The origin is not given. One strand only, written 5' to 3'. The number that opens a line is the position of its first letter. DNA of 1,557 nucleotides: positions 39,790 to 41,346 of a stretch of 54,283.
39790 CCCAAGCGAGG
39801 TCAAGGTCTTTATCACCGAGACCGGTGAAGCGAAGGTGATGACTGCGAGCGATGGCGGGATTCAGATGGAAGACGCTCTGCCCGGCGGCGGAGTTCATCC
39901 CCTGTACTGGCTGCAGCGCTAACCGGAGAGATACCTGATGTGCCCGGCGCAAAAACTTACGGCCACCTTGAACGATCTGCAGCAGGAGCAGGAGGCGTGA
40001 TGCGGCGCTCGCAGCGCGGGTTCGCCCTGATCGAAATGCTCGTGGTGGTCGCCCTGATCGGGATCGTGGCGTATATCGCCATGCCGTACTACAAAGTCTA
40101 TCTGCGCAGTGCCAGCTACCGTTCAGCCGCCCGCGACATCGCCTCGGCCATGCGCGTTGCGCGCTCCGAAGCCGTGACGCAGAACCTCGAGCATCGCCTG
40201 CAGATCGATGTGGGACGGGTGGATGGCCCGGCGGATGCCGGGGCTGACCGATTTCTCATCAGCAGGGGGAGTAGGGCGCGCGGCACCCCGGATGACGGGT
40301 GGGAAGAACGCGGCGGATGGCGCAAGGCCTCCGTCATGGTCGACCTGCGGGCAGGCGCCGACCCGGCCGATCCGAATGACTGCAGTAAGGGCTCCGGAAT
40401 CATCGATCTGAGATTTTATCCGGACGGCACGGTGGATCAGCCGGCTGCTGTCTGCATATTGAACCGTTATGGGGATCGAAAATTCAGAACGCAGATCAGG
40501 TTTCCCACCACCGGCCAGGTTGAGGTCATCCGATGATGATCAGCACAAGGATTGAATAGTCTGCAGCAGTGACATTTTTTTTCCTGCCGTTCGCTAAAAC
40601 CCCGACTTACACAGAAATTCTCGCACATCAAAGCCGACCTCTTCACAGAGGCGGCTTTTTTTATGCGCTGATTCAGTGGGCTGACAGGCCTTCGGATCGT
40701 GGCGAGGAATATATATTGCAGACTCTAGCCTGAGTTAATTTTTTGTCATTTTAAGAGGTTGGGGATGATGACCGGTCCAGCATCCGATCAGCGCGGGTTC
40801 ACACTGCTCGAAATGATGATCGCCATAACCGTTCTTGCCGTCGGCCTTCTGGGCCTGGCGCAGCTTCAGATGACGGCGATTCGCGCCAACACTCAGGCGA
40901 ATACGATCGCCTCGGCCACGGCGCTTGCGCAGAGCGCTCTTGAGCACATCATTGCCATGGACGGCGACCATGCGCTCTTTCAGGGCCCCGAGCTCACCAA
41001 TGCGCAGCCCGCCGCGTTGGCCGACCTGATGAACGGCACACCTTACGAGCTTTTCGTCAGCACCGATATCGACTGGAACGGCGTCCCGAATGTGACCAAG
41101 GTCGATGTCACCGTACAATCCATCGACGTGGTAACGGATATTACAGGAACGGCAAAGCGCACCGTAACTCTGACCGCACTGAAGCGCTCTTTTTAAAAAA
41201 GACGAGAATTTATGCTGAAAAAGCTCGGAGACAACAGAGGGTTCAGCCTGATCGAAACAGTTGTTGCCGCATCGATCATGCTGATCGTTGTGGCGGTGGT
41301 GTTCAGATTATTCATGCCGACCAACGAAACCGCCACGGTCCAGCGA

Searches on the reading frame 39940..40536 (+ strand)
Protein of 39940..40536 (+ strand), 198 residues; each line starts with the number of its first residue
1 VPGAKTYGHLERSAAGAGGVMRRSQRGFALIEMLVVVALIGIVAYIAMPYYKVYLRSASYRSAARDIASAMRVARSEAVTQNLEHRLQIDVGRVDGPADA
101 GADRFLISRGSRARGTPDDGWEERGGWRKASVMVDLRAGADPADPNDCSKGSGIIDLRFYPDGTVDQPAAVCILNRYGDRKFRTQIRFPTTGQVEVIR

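Call 36: search_protein_families(library=pfam, proteins=[window:39940-40536:+], max_evalue=0.00001)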
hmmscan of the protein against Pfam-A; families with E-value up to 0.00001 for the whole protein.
window:39940-40536:+ (198 aa): 2 families
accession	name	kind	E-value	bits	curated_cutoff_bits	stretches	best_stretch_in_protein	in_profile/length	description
PF07963.17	N_methyl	-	2.4e-08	33.6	21.2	1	22-47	1-26/27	Prokaryotic N-terminal methylation motif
PF12019.13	GspH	-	8.5e-06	26.7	21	0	63-192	1-81/108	Type II transport protein GspH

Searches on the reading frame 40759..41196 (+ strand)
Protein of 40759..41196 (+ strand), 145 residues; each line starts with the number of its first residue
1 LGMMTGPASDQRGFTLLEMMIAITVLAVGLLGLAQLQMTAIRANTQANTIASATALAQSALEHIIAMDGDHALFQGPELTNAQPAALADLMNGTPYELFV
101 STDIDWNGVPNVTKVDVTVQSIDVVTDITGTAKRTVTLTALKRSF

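Call 36: search_protein_families(library=pfam, proteins=[window:40759-41196:+], max_evalue=0.00001)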
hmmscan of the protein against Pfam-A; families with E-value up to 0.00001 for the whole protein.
window:40759-41196:+ (145 aa): 1 family
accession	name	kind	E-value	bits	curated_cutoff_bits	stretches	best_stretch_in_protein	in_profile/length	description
PF07963.17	N_methyl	-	1.4e-09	37.5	21.2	1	10-33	3-26/27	Prokaryotic N-terminal methylation motif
